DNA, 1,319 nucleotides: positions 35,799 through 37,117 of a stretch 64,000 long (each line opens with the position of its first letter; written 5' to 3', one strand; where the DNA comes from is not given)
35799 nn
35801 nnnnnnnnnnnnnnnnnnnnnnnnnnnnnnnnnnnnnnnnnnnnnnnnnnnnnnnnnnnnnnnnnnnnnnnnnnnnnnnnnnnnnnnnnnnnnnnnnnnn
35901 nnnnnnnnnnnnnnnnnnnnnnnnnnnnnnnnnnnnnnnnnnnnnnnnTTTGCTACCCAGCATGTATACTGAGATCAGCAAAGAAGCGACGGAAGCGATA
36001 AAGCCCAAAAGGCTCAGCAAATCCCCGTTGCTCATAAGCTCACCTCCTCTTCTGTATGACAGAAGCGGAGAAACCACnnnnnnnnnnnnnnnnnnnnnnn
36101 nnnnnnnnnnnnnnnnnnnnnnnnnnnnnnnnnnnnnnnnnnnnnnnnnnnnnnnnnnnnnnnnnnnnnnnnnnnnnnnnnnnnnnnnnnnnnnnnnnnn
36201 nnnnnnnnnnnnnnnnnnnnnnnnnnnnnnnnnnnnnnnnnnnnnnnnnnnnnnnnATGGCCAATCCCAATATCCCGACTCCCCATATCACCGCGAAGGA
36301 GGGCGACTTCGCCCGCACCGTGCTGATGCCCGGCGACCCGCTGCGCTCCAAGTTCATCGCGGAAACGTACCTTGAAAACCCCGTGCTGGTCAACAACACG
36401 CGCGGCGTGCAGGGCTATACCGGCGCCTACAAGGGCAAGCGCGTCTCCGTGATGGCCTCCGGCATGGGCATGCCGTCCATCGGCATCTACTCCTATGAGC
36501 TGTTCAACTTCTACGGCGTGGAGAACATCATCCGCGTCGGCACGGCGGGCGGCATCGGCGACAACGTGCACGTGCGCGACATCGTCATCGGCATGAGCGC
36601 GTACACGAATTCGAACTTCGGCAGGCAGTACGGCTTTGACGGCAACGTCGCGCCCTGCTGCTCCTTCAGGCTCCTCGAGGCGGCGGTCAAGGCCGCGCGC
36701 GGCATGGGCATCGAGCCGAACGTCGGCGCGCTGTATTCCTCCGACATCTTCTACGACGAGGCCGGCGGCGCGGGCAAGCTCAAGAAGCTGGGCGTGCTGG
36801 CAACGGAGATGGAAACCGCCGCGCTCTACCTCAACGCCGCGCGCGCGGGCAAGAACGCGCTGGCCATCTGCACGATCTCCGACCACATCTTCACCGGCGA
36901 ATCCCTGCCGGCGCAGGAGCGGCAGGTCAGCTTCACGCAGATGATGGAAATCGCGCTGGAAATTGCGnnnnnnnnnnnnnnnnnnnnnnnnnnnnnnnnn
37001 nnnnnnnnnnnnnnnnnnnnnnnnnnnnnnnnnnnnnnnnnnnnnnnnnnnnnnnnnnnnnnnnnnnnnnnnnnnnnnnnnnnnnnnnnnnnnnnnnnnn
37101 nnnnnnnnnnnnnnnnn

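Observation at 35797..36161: Candidate type I toxin-antitoxin module upstream of deoD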

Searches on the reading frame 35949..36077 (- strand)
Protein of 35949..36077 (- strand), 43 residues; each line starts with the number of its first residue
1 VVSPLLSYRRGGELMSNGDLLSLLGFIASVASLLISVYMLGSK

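Call 10: search_protein_families(library=ncbifam, proteins=[window:35949-36077:-], max_evalue=10)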
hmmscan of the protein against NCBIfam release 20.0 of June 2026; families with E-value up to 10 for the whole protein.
seq(43 aa): 0 families

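Call 11: search_protein_families(library=pfam, proteins=[window:35949-36077:-], max_evalue=10)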
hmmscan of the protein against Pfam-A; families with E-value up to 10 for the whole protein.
seq(43 aa): 1 family
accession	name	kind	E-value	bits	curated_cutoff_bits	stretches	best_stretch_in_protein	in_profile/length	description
PF18160.6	SLATT_5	-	0.087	12.6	29.5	1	2-39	46-83/192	SMODS and SLOG-associating 2TM effector domain family 5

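Call 13: find_homologous_proteins(query=window:35949-36077:-, max_evalue=10)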
Query seq(43 aa) (43 aa): 12 proteins with E <= 10 among 12 candidates.
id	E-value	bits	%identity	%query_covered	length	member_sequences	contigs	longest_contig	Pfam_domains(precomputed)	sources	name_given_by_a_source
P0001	5.5e-7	46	97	67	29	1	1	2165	-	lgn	-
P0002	9.1e-7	46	93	67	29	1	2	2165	-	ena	-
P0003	1.2e-6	45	93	67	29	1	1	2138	-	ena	-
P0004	1.7e-6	45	97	67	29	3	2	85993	-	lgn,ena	-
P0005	2.4e-6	44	93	67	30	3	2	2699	-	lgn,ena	-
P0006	3.4e-6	44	67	91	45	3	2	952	-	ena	-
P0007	4.1e-6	44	93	67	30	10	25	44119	-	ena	-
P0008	4.7e-6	43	96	63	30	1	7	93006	-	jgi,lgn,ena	-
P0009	7.8e-6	43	93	63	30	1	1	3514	-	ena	-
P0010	8.3e-6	43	93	63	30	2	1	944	-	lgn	-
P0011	8.3e-6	43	86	67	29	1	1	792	-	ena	-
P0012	1.8e-5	42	93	63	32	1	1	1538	-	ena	-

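Call 15: find_encoding_contigs(protein=P0008, flank=4000, max_places=6)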
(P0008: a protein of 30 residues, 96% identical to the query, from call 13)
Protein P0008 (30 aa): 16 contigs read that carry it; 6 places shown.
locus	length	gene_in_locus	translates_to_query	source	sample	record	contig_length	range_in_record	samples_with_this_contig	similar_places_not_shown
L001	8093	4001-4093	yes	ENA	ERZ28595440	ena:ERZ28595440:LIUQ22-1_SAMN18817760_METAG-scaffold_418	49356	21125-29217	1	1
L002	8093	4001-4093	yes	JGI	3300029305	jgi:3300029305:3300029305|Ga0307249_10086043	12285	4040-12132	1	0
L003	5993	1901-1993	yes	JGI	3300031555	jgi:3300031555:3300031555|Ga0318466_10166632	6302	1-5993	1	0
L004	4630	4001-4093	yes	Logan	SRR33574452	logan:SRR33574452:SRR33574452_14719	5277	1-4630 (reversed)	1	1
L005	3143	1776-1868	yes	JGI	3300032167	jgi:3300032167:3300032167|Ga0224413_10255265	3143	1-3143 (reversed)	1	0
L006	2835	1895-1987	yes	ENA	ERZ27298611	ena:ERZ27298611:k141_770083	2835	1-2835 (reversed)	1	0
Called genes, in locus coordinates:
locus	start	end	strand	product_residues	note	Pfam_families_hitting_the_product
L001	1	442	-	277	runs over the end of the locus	PF00528:BPD_transp_1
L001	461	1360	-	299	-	PF00528:BPD_transp_1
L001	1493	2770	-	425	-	PF01547:SBP_bac_1, PF13416:SBP_bac_8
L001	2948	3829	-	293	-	PF00535:Glycos_transf_2, PF13641:Glyco_tranf_2_3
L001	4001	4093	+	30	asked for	-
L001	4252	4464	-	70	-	-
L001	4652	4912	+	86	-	-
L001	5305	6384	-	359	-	PF00005:ABC_tran, PF08402:TOBE_2 (faint)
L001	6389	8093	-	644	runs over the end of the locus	PF00528:BPD_transp_1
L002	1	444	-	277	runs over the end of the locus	PF00528:BPD_transp_1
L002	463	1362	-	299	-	PF00528:BPD_transp_1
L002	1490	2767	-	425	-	PF01547:SBP_bac_1, PF13416:SBP_bac_8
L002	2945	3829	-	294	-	PF00535:Glycos_transf_2, PF13641:Glyco_tranf_2_3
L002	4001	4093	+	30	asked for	-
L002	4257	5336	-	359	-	PF00005:ABC_tran, PF08402:TOBE_2 (faint)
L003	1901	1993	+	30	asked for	-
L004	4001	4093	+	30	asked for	-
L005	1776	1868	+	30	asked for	-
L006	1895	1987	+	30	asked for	-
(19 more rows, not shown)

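Call 16: find_encoding_contigs(protein=P0007, flank=4000, max_places=6)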
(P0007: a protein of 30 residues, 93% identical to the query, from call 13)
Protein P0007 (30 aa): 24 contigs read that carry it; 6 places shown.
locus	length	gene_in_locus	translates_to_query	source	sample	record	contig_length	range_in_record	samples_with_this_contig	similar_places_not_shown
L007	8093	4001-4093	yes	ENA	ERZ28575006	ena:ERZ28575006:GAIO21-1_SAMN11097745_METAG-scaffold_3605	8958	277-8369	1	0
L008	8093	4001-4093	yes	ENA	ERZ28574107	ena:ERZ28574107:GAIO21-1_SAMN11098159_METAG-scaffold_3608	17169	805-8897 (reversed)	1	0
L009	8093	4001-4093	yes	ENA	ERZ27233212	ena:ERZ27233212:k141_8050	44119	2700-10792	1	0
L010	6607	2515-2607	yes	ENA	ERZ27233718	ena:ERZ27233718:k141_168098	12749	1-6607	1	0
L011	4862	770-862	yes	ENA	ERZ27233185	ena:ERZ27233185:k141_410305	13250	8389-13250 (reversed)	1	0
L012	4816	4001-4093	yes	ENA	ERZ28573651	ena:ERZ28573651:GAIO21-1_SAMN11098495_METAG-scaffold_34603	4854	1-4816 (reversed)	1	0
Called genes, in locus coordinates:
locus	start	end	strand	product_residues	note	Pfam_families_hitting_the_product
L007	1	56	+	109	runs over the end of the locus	?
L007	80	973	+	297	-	PF00583:Acetyltransf_1, PF13527:Acetyltransf_9, PF13508:Acetyltransf_7, PF13673:Acetyltransf_10 (weak)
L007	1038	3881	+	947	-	PF00005:ABC_tran (faint), PF02463:SMC_N (faint), PF03193:RsgA_GTPase (faint), PF13191:AAA_16 (faint), PF20703:nSTAND1 (faint), PF17760:UvrA_inter, PF17755:UvrA_DNA-bind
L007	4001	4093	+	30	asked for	-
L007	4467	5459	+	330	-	PF00248:Aldo_ket_red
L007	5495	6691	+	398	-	PF00155:Aminotran_1_2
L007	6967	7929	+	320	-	PF01022:HTH_5 (weak), PF12840:HTH_20 (weak)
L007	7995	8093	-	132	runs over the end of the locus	-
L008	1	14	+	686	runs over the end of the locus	PF00270:DEAD (faint), PF04851:ResIII, PF17757:UvrB_inter, PF27431:UvrB_3rd, PF00271:Helicase_C, PF12344:UvrB, PF02151:UVR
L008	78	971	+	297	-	PF00583:Acetyltransf_1, PF13508:Acetyltransf_7, PF13527:Acetyltransf_9, PF13673:Acetyltransf_10 (weak)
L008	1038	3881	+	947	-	PF00005:ABC_tran (faint), PF02463:SMC_N (faint), PF03193:RsgA_GTPase (faint), PF13191:AAA_16 (faint), PF20703:nSTAND1 (faint), PF17760:UvrA_inter, PF17755:UvrA_DNA-bind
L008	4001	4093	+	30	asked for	-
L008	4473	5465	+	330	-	PF00248:Aldo_ket_red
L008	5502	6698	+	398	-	PF00155:Aminotran_1_2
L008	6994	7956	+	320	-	PF01022:HTH_5 (weak), PF12840:HTH_20 (weak)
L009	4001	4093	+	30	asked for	-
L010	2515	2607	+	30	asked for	-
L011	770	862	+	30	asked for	-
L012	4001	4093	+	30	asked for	-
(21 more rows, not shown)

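Call 28: find_encoding_contigs(protein=P0006, flank=3000, max_places=4)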
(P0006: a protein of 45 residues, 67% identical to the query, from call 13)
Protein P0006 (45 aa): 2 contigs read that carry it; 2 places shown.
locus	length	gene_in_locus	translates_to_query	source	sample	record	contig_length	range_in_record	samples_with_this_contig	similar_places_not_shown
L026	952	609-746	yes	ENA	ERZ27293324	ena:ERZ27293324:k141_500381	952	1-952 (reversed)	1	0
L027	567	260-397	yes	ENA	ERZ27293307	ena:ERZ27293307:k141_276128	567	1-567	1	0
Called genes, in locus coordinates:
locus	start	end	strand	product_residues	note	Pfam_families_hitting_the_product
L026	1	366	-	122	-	?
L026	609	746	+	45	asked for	-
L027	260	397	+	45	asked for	-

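Call 29: find_encoding_contigs(protein=P0009, flank=3000, max_places=4)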
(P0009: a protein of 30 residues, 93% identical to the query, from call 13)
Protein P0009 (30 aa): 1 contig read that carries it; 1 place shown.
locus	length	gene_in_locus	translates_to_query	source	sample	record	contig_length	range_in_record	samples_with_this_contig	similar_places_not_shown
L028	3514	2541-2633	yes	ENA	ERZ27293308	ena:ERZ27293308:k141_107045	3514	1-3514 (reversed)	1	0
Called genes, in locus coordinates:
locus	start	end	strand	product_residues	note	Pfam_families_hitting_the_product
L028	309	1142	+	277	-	PF08239:SH3_3 (faint)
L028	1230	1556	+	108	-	-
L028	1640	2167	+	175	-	PF09682:Phage_holin_6_1 (weak)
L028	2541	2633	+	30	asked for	-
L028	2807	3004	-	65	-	-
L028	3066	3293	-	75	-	-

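Call 30: find_encoding_contigs(protein=P0012, flank=3000, max_places=4)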
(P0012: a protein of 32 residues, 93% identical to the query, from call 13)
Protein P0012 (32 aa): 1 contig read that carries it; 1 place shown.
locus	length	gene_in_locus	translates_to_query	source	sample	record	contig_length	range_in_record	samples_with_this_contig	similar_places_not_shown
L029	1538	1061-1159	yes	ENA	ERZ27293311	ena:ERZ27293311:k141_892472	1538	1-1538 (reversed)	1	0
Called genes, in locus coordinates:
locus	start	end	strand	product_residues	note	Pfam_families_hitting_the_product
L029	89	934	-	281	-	-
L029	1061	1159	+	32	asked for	-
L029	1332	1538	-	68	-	?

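Call 31: find_encoding_contigs(protein=P0005, flank=3000, max_places=4)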
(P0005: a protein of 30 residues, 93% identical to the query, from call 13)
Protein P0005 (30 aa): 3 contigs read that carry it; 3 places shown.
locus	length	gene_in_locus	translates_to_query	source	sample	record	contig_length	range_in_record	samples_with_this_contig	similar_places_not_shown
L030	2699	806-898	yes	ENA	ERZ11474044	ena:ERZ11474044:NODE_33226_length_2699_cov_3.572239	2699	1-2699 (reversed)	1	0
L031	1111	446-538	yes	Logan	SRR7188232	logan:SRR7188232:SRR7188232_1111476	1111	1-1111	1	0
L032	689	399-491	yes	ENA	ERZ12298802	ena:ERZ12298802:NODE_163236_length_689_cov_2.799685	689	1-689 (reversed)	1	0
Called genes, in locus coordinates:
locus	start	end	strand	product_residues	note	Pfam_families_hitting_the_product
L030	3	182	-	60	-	?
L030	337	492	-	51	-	PF00468:Ribosomal_L34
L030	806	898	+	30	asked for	-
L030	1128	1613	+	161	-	PF06177:QueT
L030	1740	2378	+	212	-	PF02502:LacAB_rpiB, PF12408:DUF3666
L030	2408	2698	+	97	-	?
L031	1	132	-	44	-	?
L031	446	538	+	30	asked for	-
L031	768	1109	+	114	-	?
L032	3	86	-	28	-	?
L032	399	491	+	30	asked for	-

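Call 32: find_encoding_contigs(protein=P0010, flank=3000, max_places=4)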
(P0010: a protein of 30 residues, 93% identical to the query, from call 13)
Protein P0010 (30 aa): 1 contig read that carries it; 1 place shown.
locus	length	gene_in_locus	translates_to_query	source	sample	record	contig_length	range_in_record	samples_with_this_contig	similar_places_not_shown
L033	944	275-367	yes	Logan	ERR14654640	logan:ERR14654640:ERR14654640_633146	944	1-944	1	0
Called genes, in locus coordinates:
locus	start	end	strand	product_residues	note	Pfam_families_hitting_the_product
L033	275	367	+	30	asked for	-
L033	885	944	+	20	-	?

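Call 43: search_protein_representatives(alignment_id=A3)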
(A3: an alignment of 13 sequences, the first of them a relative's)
Query: 13 sequences, 30 profile positions. Proteins with E-value up to 0.001 (for the whole library): 4; up to 1e-10: 2; up to 1e-30: 0. The best 4 are listed.
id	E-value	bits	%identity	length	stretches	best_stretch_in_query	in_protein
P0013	4.6e-16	74.4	-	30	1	1-30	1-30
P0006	1.5e-14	69.6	-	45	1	1-30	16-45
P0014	1.2e-08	50.7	-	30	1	1-28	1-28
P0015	1.2e-05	41.1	-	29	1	1-28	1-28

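Call 45: find_encoding_contigs(protein=P0014, flank=3000, max_places=5)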
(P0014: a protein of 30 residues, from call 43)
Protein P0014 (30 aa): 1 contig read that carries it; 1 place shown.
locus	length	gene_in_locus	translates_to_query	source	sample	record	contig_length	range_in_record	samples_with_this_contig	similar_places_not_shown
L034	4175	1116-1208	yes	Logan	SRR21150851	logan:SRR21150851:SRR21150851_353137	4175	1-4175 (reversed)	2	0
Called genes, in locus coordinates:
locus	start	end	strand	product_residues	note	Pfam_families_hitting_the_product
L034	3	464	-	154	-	?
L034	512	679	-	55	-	-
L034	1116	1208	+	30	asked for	-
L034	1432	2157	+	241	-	PF04474:DUF554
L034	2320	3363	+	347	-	PF00389:2-Hacid_dh, PF02826:2-Hacid_dh_C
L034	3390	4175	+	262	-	?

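Call 46: find_encoding_contigs(protein=P0013, flank=3000, max_places=5)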
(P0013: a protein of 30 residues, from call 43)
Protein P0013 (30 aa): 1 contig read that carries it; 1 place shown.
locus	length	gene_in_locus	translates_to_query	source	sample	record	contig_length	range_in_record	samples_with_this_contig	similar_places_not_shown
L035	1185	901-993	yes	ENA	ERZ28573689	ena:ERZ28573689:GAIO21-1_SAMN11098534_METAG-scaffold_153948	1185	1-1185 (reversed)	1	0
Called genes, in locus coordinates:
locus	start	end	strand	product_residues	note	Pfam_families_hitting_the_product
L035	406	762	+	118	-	PF10686:YAcAr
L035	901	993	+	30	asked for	-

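Call 58: search_protein_families(library=pfam, proteins=[L028:309-1139:+, L028:1230-1553:+, L028:1640-2164:+, L028:2807-3001:-, L028:3066-3290:-], max_evalue=1)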
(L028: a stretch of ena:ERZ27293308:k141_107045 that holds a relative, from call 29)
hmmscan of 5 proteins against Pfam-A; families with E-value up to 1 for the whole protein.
L028:309-1139:+ (277 aa): 1 family
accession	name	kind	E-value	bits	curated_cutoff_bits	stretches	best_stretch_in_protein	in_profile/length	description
PF08239.17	SH3_3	-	1.6e-05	25.4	27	1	185-233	3-53/54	Bacterial SH3 domain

L028:1230-1553:+ (108 aa): 0 families

L028:1640-2164:+ (175 aa): 1 family
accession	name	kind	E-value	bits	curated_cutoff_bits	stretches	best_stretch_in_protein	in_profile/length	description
PF09682.15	Phage_holin_6_1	-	2.7e-10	41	24.9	1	5-95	5-100/101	Bacteriophage holin of superfamily 6 (Holin_LLH)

L028:2807-3001:- (64 aa): 2 families
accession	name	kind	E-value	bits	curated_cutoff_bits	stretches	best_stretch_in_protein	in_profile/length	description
PF18391.7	CHIP_TPR_N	-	0.012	16.8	26.7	1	38-62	12-36/83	CHIP N-terminal tetratricopeptide repeat domain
PF17476.7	Binary_toxB_3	-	0.026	15.2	28.4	1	8-46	55-93/102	Clostridial binary toxin B/anthrax toxin PA domain 3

L028:3066-3290:- (74 aa): 0 families

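Call 74: find_homologous_proteins(query=A6, max_evalue=1)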
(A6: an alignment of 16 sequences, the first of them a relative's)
Query A6 (16 sequences) (45 aa, profile of the alignment): 22 proteins with E <= 1 among 160 candidates.
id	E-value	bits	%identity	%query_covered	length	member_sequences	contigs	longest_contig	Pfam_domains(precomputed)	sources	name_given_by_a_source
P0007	3.6e-16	76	80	67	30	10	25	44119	-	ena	-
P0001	4.1e-16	76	89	62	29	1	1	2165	-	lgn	-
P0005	6.9e-16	76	87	67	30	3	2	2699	-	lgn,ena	-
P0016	9.5e-16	75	71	93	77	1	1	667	-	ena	-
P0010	1.1e-15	75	83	67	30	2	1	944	-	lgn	-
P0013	1.6e-15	74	80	67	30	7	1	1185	-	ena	-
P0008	2.2e-15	74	87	67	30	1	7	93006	-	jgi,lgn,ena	-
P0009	3.3e-15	73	80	67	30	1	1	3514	-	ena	-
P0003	5.6e-15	73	89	62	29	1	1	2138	-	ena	-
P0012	7.8e-15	72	79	64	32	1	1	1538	-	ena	-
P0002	3.1e-14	70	85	60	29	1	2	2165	-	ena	-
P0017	4.6e-14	70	77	67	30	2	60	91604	-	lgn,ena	-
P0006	7.7e-14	69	100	100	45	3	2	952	-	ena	-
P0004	9.4e-14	69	85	60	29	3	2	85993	-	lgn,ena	-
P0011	1.2e-13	68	85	60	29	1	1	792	-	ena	-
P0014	5.7e-13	66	75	62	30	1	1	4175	-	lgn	-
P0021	6.4e-10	56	71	62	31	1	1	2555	-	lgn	-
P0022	2.6e-9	55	76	64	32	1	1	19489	-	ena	-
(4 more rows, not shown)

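Call 76: find_encoding_contigs(protein=P0017, flank=4000, max_places=6)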
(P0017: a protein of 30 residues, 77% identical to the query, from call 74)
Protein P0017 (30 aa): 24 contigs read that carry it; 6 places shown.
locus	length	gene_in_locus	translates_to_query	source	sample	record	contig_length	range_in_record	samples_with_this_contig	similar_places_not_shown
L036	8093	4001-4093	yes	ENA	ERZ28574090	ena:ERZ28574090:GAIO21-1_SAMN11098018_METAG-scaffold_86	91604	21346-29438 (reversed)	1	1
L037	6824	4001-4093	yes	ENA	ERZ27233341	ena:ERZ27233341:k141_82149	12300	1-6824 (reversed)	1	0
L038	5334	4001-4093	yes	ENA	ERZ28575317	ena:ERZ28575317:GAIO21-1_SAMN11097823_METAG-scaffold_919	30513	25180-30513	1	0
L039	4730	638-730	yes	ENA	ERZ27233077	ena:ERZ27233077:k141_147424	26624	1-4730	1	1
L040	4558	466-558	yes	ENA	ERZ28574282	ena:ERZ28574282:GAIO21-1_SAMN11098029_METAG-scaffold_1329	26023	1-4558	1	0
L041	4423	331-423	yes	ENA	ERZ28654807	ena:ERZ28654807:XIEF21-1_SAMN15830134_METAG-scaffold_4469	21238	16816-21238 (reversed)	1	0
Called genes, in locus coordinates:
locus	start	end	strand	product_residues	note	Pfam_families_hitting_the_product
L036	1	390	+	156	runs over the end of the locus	PF00177:Ribosomal_S7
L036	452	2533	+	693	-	PF00009:GTP_EFTU, PF03144:GTP_EFTU_D2, PF22042:EF-G_D2, PF14492:EFG_III, PF16658:RF3_C (weak), PF03764:EFG_IV, PF00679:EFG_C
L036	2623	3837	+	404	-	PF00009:GTP_EFTU, PF03144:GTP_EFTU_D2, PF03143:GTP_EFTU_D3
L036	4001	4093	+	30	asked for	-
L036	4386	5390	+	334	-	PF14397:ATPgrasp_ST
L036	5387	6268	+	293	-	PF04055:Radical_SAM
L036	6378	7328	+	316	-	PF01263:Aldose_epim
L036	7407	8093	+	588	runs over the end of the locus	PF00224:PK, PF02887:PK_C, PF00391:PEP-utilizers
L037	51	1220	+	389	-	PF08032:SpoU_sub_bind, PF00588:SpoU_methylase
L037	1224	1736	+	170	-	PF05991:NYN_YacP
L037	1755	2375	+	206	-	PF04542:Sigma70_r2, PF08281:Sigma70_r4_2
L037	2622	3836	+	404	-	PF00009:GTP_EFTU, PF03144:GTP_EFTU_D2, PF03143:GTP_EFTU_D3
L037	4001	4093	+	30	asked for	-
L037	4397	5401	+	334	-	PF14397:ATPgrasp_ST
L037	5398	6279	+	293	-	PF04055:Radical_SAM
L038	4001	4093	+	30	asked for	-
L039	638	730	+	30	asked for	-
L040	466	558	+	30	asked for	-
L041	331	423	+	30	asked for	-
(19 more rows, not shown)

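Call 77: find_encoding_contigs(protein=P0021, flank=3000, max_places=3)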
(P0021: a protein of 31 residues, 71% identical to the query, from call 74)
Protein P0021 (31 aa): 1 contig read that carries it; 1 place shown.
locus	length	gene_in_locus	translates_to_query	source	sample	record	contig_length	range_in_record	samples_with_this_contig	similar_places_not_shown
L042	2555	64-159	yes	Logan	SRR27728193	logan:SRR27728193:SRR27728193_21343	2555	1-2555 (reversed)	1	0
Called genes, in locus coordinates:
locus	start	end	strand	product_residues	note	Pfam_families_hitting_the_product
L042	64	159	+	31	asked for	-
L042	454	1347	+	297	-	PF24838:8xMP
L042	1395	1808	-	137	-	-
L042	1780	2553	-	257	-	?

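Call 78: find_encoding_contigs(protein=P0022, flank=5000, max_places=3)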
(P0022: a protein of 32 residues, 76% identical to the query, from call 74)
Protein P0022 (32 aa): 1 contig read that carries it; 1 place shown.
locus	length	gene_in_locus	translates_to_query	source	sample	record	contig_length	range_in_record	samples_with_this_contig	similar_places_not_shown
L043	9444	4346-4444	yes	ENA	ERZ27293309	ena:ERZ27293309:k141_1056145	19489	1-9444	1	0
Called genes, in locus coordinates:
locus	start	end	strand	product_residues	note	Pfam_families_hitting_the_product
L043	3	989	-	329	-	?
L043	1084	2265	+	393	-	PF00266:Aminotran_5, PF01212:Beta_elim_lyase, PF01041:DegT_DnrJ_EryC1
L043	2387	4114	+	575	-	PF00990:GGDEF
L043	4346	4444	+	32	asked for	-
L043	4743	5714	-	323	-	PF00005:ABC_tran, PF08352:oligo_HPY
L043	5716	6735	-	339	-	PF00005:ABC_tran, PF13304:AAA_21 (weak), PF08352:oligo_HPY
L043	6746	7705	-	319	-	PF12911:OppC_N, PF00528:BPD_transp_1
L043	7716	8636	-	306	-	PF19300:BPD_transp_1_N, PF00528:BPD_transp_1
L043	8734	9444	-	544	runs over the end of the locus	PF00496:SBP_bac_5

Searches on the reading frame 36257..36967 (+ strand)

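Call 11: search_protein_families(library=pfam, proteins=[window:36257-36967:+], max_evalue=10)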
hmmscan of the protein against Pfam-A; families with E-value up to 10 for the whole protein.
window:36257-36967:+ (237 aa): 1 family
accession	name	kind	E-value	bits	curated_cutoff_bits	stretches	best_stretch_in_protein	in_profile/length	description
PF01048.26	PNP_UDP_1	-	3.6e-35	121.9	25.1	1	22-216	3-205/233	Phosphorylase superfamily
